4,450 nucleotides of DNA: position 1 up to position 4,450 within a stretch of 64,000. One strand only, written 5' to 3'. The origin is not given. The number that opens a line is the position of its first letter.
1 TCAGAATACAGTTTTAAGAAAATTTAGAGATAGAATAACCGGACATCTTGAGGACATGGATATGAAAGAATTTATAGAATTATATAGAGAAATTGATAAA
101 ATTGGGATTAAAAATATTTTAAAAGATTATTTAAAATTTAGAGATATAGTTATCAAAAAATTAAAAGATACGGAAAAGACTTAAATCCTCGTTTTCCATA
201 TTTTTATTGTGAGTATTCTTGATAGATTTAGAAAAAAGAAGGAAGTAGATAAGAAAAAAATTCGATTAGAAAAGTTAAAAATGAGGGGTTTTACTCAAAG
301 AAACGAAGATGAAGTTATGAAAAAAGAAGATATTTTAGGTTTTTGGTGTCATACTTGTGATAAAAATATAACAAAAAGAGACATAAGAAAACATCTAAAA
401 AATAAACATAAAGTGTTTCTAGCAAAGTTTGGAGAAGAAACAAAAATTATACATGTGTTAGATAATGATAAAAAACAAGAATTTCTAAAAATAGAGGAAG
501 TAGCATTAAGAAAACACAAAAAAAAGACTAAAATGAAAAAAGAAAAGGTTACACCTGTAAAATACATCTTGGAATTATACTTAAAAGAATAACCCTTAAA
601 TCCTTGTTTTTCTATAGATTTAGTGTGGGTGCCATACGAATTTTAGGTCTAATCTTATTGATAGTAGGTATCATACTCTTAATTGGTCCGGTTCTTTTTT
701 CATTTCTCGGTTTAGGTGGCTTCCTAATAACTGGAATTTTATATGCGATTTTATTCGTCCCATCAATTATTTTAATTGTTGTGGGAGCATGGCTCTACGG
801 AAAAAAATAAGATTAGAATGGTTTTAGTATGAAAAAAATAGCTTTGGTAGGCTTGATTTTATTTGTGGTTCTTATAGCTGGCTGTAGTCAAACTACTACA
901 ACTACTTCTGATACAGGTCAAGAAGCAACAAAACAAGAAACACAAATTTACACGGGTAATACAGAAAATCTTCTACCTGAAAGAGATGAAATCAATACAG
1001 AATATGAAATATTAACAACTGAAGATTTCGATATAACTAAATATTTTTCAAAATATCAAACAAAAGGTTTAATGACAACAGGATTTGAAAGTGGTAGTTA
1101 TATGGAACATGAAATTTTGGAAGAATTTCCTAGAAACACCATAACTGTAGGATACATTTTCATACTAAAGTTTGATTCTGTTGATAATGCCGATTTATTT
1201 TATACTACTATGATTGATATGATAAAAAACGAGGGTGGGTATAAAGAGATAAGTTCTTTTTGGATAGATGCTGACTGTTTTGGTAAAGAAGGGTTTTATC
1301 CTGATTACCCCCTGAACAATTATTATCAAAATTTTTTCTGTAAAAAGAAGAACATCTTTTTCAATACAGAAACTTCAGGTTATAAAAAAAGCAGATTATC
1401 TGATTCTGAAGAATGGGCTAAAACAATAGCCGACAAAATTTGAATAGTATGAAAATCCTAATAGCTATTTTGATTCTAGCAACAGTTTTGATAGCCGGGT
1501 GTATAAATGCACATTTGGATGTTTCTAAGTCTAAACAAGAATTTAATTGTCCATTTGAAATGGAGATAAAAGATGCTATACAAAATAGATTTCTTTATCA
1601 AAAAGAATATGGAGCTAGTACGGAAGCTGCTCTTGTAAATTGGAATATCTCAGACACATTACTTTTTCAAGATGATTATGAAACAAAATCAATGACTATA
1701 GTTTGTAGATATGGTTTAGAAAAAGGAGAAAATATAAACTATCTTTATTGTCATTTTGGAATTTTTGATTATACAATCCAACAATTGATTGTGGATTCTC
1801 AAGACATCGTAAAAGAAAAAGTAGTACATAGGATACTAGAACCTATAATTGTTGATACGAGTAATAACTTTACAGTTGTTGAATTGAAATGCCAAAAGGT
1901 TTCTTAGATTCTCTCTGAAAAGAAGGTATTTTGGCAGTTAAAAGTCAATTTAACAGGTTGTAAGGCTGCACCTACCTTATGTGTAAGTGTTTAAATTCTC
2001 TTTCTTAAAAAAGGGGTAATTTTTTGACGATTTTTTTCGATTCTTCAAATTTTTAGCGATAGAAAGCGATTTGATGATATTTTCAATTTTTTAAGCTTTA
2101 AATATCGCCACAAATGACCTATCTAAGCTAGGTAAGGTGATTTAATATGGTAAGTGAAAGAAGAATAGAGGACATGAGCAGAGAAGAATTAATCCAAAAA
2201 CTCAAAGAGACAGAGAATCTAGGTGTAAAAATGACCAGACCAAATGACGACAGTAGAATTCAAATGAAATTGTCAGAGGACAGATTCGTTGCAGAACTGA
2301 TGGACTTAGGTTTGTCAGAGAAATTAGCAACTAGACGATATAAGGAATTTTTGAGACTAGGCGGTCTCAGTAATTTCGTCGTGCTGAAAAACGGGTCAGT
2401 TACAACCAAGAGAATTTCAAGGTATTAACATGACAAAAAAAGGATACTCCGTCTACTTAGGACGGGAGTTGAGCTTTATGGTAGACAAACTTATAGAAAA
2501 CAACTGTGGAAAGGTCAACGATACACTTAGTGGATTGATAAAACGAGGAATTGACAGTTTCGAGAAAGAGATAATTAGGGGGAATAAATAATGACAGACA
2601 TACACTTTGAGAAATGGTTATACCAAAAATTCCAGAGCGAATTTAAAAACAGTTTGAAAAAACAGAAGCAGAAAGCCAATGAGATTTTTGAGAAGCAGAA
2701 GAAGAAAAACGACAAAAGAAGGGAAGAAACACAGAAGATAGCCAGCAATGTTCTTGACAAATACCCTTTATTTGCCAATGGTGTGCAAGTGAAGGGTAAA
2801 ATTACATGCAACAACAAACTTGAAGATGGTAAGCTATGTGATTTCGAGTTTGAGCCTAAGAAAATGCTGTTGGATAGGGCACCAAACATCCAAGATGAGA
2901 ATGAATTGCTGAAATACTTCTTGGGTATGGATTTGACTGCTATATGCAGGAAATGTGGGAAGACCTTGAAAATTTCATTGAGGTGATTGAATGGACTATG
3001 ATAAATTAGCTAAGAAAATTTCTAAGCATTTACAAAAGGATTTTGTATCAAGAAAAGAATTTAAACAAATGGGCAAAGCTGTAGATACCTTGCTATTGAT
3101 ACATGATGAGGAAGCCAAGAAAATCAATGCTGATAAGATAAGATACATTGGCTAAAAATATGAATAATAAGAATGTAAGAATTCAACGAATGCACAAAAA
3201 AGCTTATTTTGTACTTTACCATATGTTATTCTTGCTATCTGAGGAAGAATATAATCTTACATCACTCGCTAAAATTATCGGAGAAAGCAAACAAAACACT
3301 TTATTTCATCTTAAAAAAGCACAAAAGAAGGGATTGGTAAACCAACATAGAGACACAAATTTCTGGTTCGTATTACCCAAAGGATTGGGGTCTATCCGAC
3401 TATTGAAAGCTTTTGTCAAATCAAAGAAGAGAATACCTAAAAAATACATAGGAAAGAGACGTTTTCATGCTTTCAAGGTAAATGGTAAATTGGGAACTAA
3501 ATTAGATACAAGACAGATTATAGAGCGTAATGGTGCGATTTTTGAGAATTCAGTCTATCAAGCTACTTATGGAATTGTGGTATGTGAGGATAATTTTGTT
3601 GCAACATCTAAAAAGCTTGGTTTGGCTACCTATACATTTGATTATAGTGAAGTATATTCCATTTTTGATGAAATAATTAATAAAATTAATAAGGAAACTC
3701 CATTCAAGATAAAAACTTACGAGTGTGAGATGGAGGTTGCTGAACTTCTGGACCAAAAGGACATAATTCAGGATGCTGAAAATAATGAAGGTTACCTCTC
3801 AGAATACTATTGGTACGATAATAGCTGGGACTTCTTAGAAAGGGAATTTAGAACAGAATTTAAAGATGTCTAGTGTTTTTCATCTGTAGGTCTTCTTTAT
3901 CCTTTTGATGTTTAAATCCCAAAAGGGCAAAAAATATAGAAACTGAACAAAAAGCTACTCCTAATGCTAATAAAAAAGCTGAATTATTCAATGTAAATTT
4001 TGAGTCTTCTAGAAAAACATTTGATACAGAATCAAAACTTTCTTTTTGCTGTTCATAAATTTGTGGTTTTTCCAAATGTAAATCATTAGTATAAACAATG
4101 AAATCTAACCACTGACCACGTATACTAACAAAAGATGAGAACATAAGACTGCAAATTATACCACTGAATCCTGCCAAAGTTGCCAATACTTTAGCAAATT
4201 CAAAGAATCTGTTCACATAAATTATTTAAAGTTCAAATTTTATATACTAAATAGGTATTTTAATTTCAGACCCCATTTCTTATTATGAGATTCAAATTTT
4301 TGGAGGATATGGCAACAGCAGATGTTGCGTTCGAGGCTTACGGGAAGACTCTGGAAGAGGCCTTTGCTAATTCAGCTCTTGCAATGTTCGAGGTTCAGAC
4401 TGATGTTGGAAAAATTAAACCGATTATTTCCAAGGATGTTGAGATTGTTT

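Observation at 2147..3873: Compact cassette of five overlapping small genes including RHH and zinc-ribbon proteins: mobile-element-like module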

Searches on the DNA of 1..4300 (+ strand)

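Call 13: search_dna_similar(query=window:1-4300:+, collection=phages, mode=distant)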
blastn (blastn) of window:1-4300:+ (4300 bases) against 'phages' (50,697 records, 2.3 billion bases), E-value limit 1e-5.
No match.

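Call 102: search_rna_families(sources=[L017, L006], threshold=evalue, max_evalue=1)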
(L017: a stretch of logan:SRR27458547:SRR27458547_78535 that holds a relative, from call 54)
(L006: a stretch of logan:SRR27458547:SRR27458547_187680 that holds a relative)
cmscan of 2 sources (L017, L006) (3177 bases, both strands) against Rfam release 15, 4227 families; matches with E-value up to 1: 1.
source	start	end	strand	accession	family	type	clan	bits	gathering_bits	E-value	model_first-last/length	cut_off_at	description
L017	1133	1261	-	RF02653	StyR-143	Gene; sRNA;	-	18.8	176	0.98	1-144/144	no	Salmonella enterica Typhi npcRNA 143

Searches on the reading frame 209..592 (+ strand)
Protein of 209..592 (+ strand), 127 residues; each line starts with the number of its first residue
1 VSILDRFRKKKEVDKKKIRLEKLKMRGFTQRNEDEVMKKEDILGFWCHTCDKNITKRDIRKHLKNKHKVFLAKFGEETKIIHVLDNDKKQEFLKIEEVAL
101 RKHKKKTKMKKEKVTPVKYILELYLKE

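Call 5: search_protein_families(library=pfam, proteins=[window:209-592:+], max_evalue=1)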
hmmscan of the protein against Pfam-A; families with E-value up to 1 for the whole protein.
window:209-592:+ (127 aa): 6 families
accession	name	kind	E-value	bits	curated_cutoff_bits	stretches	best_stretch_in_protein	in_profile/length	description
PF12013.13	OrsD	-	0.00039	21.3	26.6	1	47-119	14-80/114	Orsellinic acid/F9775 biosynthesis cluster protein D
PF14369.11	Zn_ribbon_19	-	0.028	15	30.8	1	45-55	3-13/35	zinc-ribbon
PF23108.1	Zf-C2H2_ZNF451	-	0.043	14.1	29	1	45-67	34-57/57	Two consecutive Zinc fingers C2H2 type, ZNF451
PF21029.3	RMC1_N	-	0.29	11.6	27.3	1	55-117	28-91/119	Regulator of MON1-CCZ1 complex, N-terminal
PF22052.2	DUF6937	-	0.76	9.5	27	0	52-111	5-66/228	Domain of unknown function (DUF6937)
PF13894.12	zf-C2H2_4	-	0.95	10.8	27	0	45-67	1-24/24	C2H2-type zinc finger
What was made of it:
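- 209..592 (+): 127-aa lysine-rich protein with a C2H2-like zinc finger (CHTC...HLKNKH). Island gene. Weak sub-threshold Pfam hits to OrsD and zf-C2H2 (call 5).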

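Call 6: search_protein_families(library=phrogs, proteins=[window:209-592:+], max_evalue=1)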
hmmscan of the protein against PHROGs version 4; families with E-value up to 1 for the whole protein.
window:209-592:+ (127 aa): 2 families
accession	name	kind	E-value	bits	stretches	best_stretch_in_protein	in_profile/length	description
phrog_6283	-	unknown function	0.036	15.1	1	41-68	7-35/56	-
phrog_10717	-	unknown function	0.071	14.1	1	32-66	37-71/74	-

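Call 14: find_related_loci(query=window:209-592:+, collection=genome_contigs, flank=10000)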
Query window:209-592:+ (127 aa) in genome_contigs; peptide patterns used: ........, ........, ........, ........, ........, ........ (x = any residue, [..] = any of these).
244 stretches matched a pattern, but none encodes a relative of the query by tblastn (E <= 1e-3).
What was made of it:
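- Tried and rejected: The GTDB representative scan with the 127-aa protein found nothing (call 14), so the source genome is not in that collection.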

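Call 54: find_encoding_contigs(protein=window:209-592:+, flank=10000, max_places=6)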
Protein window:209-592:+ (127 aa): 1 contig read that carries it; 1 place shown.
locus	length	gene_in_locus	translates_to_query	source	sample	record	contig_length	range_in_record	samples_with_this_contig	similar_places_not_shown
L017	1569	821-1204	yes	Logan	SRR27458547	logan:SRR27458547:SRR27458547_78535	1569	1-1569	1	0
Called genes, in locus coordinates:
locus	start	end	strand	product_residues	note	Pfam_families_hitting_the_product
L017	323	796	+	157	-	-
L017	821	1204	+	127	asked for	-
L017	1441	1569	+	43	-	?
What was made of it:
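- On Integrated mobile element (tyrosine-recombinase integrative element or provirus): The left end of the island lies beyond the window and beyond the 612 nt recovered from L017 (call 54).
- Its left end lies more than 612 nt beyond the window (call 54), so integration is inferred by analogy.
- Tried and rejected: The region left of the window could be extended by only 612 nt (L017, call 54).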

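Call 68: search_protein_families(library=pfam, proteins=[L017:323-796:+], max_evalue=0.01)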
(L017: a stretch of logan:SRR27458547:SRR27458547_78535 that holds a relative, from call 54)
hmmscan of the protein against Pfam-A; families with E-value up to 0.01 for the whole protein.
L017:323-796:+ (157 aa): 0 families

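Call 84: search_protein_families(library=ncbifam, proteins=[L017:323-796:+], max_evalue=1)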
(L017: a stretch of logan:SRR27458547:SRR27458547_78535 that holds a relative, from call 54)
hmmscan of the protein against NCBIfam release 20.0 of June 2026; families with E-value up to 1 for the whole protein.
L017:323-796:+ (157 aa): 0 families

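Call 85: search_protein_families(library=padloc, proteins=[L017:323-796:+], max_evalue=1)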
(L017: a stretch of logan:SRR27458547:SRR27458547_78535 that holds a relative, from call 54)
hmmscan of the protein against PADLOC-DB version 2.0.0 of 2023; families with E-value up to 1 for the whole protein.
L017:323-796:+ (157 aa): 0 families

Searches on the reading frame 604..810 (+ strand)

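Call 5: search_protein_families(library=pfam, proteins=[window:604-810:+], max_evalue=1)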
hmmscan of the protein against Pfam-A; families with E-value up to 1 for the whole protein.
window:604-810:+ (68 aa): 2 families
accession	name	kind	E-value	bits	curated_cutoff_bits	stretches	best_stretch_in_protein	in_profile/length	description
PF07947.19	YhhN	-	0.061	13.5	25.6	1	11-59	30-81/182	YhhN family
PF07787.17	TMEM43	-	0.38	10.5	23.3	1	10-65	187-247/250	Transmembrane protein 43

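Call 6: search_protein_families(library=phrogs, proteins=[window:604-810:+], max_evalue=1)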
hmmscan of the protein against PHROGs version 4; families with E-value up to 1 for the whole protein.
window:604-810:+ (68 aa): 0 families

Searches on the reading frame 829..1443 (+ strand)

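Call 5: search_protein_families(library=pfam, proteins=[window:829-1443:+], max_evalue=1)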
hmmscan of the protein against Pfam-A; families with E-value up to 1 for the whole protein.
window:829-1443:+ (204 aa): 1 family
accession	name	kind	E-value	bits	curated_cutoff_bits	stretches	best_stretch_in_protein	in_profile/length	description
PF23503.1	Microp_apicomplexa_5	-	0.1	13.7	27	1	11-69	10-69/90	Apicomplexa small protein domain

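Call 6: search_protein_families(library=phrogs, proteins=[window:829-1443:+], max_evalue=1)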
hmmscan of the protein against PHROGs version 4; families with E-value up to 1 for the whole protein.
window:829-1443:+ (204 aa): 18 families
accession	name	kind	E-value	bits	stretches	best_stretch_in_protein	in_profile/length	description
phrog_3727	-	unknown function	2.4e-05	25.3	1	1-86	1-85/209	-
phrog_8801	-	unknown function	0.0086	17.6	1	1-38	1-37/94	-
phrog_6360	-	unknown function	0.01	17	1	1-58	1-61/122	-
phrog_14275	-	unknown function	0.011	16.5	1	3-73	35-108/178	-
phrog_17984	-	unknown function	0.018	15.6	1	1-65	1-67/211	-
phrog_13294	-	other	0.037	14.4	1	2-79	3-80/294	lipoprotein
phrog_3224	-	unknown function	0.052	14.7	1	1-44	2-45/96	-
phrog_37097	-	unknown function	0.059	14.4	1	105-149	4-44/64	-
phrog_9170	-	unknown function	0.06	14.1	1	2-57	3-55/159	-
phrog_5685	-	unknown function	0.097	14.2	1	1-38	1-36/97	-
phrog_2316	-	unknown function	0.1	13.4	1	1-42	1-48/191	-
phrog_1717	-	unknown function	0.11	13.4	1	1-53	1-54/176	-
phrog_6664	-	unknown function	0.12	13.9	1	3-64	10-73/97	-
phrog_8263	-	unknown function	0.16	12.9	1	1-53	5-56/197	-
phrog_1119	-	moron, auxiliary metabolic gene and host takeover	0.19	13.2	1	1-36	1-37/78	Cor superinfection exclusion protein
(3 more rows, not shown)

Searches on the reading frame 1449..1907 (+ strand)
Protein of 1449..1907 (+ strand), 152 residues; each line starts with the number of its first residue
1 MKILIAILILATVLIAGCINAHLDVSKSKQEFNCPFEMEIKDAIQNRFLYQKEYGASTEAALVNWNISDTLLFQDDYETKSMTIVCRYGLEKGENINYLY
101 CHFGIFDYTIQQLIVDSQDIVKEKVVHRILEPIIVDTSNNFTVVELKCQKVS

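Call 5: search_protein_families(library=pfam, proteins=[window:1449-1907:+], max_evalue=1)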
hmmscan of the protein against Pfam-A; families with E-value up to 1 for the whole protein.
window:1449-1907:+ (152 aa): 1 family
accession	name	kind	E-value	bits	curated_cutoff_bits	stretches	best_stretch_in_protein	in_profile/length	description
PF25337.1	C2_N_APX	-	0.09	13.5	27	1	86-144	47-105/110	N-terminal C2 domain of anterior pharynx excess proteins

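Call 6: search_protein_families(library=phrogs, proteins=[window:1449-1907:+], max_evalue=1)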
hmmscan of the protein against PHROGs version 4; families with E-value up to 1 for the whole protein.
window:1449-1907:+ (152 aa): 5 families
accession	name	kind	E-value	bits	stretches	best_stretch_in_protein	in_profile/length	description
phrog_14930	-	unknown function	0.079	14.7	1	21-52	72-103/108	-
phrog_38835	-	unknown function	0.14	13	1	1-18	7-24/52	-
phrog_21339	-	other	0.16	13.4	1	5-57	6-55/100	lipoprotein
phrog_30058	-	unknown function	0.23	12.8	1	105-143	57-95/98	-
phrog_32319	-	unknown function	0.33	12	1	30-44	10-24/42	-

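Call 80: list_cluster_members(proteins=[L012:11355-11777:-, L012:11958-13274:+, L012:1468-2658:+, L009:14797-15969:-, L009:4563-7625:-, window:1449-1907:+, window:2591-2986:+, window:2147-2428:+])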
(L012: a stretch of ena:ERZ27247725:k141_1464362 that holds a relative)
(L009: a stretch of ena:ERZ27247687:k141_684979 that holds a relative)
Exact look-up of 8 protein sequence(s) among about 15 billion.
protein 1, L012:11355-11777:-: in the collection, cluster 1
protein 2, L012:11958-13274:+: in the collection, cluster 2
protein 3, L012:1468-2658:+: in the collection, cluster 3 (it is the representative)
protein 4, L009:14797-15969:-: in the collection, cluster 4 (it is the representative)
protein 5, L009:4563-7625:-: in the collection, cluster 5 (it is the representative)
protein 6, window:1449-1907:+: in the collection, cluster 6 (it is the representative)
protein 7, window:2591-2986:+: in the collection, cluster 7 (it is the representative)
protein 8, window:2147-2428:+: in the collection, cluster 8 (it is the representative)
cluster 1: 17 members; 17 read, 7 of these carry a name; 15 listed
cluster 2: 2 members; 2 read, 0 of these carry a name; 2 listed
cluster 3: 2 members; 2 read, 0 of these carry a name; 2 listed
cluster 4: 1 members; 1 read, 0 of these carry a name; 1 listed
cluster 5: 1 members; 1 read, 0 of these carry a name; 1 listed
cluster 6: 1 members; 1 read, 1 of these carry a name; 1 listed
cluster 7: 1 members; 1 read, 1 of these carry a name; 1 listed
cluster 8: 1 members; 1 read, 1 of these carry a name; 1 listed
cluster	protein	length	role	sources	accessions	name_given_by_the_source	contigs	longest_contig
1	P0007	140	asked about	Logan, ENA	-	-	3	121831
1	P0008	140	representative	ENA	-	-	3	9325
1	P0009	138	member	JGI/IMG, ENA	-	small subunit ribosomal protein S19e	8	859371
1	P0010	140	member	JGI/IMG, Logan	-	small subunit ribosomal protein S19e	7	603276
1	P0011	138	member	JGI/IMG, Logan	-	small subunit ribosomal protein S19e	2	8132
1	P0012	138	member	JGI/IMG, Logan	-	small subunit ribosomal protein S19e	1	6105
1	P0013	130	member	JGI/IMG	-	small subunit ribosomal protein S19e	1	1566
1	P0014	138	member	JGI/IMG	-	small subunit ribosomal protein S19e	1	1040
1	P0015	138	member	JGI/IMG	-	small subunit ribosomal protein S19e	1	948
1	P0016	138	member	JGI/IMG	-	-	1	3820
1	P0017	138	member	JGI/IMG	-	-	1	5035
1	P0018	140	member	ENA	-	-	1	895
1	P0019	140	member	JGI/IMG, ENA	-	-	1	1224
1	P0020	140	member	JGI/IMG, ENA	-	-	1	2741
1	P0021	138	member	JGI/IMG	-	-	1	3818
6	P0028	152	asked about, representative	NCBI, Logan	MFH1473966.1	MAG: hypothetical protein ABIE55_03665 [Candidatus Aenigmatarchaeota archaeon]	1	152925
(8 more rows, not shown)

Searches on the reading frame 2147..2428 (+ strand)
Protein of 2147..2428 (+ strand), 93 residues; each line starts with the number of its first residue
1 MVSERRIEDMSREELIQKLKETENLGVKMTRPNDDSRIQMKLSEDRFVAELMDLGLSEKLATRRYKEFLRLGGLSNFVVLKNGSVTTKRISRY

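Call 5: search_protein_families(library=pfam, proteins=[window:2147-2428:+], max_evalue=1)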
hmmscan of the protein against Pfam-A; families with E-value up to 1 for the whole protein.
window:2147-2428:+ (93 aa): 0 families

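Call 6: search_protein_families(library=phrogs, proteins=[window:2147-2428:+], max_evalue=1)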
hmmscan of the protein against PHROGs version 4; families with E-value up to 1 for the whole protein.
window:2147-2428:+ (93 aa): 0 families

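Call 8: find_encoding_contigs(protein=window:2147-2428:+, flank=10000, max_places=6)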
Protein window:2147-2428:+ (93 aa): no gene with exactly this product is on record in the collection.

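Call 84: search_protein_families(library=ncbifam, proteins=[window:2147-2428:+], max_evalue=1)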
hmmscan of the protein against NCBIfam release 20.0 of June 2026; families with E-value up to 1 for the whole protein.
window:2147-2428:+ (93 aa): 2 families
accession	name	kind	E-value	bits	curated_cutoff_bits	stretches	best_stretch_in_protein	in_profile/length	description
TIGR01589.1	A_thal_3526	domain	0.094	12.7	36.55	1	9-32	15-38/57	TIGR01589 domain-containing protein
NF033919.1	PA2779_fam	subfamily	0.32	11.2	40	0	29-65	35-71/123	PA2779 family protein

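Call 85: search_protein_families(library=padloc, proteins=[window:2147-2428:+], max_evalue=1)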
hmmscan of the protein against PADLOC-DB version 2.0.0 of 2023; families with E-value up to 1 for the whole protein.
window:2147-2428:+ (93 aa): 0 families
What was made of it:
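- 2147..2428 (+): ORF1, a 93-aa helical protein of unknown function. First gene of the operon. No family hit (calls 5, 6, 84, 85).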

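Call 88: search_solved_structures(query=window:2147-2428:+, max_evalue=10)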
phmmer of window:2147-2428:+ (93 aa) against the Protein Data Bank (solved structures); distinct sequences matched with E-value up to 10: 3.
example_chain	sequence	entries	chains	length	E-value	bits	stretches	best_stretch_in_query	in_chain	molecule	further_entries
3cmv_A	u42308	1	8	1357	0.0016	22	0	28-63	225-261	Protein recA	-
5y88_T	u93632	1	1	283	0.97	13.2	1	5-36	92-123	Pre-mRNA-splicing factor CWC23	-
5wxu_A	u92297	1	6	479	1.6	12.5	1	13-87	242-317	11S globulin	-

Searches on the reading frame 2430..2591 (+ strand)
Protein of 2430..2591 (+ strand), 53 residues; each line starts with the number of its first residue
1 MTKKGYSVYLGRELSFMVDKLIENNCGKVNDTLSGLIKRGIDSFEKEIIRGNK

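Call 5: search_protein_families(library=pfam, proteins=[window:2430-2591:+], max_evalue=1)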
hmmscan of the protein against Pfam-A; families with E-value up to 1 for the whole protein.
window:2430-2591:+ (53 aa): 0 families

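Call 6: search_protein_families(library=phrogs, proteins=[window:2430-2591:+], max_evalue=1)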
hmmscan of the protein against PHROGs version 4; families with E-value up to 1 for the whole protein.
window:2430-2591:+ (53 aa): 0 families

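Call 84: search_protein_families(library=ncbifam, proteins=[window:2430-2591:+], max_evalue=1)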
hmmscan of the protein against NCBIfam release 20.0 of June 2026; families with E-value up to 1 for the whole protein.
window:2430-2591:+ (53 aa): 0 families

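Call 85: search_protein_families(library=padloc, proteins=[window:2430-2591:+], max_evalue=1)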
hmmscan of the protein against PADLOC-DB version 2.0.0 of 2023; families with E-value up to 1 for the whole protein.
window:2430-2591:+ (53 aa): 0 families

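Call 86: search_solved_structures(query=window:2430-2591:+, max_evalue=10)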
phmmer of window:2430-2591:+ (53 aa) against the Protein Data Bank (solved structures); distinct sequences matched with E-value up to 10: 1.
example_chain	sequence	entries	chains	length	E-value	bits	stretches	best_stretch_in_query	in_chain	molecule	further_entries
1u9p_A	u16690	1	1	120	0.5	14.3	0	11-47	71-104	pArc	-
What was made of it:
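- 2430..2591 (+): ORF2, a 53-aa putative ribbon-helix-helix DNA-binding protein. Its presumed role as autorepressor is inferred. Only a non-significant Arc match (E 0.5, call 86).
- On Ribbon-helix-helix (CopG/Arc/MetJ) for ORF2: The only PDB hit is pArc at E 0.5 (call 86).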
